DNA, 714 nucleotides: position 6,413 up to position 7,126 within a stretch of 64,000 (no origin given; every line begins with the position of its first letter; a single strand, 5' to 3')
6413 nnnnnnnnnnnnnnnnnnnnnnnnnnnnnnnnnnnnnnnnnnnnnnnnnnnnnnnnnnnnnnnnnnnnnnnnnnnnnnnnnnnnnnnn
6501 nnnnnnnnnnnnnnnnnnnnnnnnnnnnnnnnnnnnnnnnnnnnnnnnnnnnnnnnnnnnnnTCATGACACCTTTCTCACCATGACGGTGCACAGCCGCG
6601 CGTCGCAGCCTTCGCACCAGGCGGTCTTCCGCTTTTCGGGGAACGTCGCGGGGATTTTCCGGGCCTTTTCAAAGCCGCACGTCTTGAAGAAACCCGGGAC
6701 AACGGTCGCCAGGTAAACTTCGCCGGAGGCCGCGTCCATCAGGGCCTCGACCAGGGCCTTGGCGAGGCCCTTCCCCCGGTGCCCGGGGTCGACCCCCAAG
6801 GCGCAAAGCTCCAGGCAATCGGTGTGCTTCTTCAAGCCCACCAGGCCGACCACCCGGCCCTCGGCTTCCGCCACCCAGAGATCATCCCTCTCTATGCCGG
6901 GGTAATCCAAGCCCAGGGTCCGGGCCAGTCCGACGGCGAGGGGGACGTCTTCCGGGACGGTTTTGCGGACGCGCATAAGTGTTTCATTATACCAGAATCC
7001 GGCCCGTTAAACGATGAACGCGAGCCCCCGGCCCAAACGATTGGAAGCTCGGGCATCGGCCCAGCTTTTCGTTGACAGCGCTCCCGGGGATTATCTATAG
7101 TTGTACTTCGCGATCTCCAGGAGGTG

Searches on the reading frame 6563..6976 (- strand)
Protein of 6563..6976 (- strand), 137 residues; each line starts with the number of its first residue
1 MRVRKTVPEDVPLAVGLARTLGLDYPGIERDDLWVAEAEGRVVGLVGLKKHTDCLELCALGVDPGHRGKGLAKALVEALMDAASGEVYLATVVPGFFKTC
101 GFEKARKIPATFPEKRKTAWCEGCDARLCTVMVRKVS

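Call 51: search_protein_families(library=pfam, proteins=[window:6563-6976:-], max_evalue=0.00001)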
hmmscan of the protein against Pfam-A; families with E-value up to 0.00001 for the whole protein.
window:6563-6976:- (137 aa): 3 families
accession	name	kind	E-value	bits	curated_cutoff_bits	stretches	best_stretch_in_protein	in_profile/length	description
PF00583.31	Acetyltransf_1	-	1.3e-14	54.9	20.7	1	29-102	31-116/116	Acetyltransferase (GNAT) family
PF13508.13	Acetyltransf_7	-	1.9e-13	51.1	27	1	31-104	3-84/84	Acetyltransferase (GNAT) domain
PF13673.13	Acetyltransf_10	-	6.1e-08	33.1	23.6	1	32-92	32-97/128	Acetyltransferase (GNAT) domain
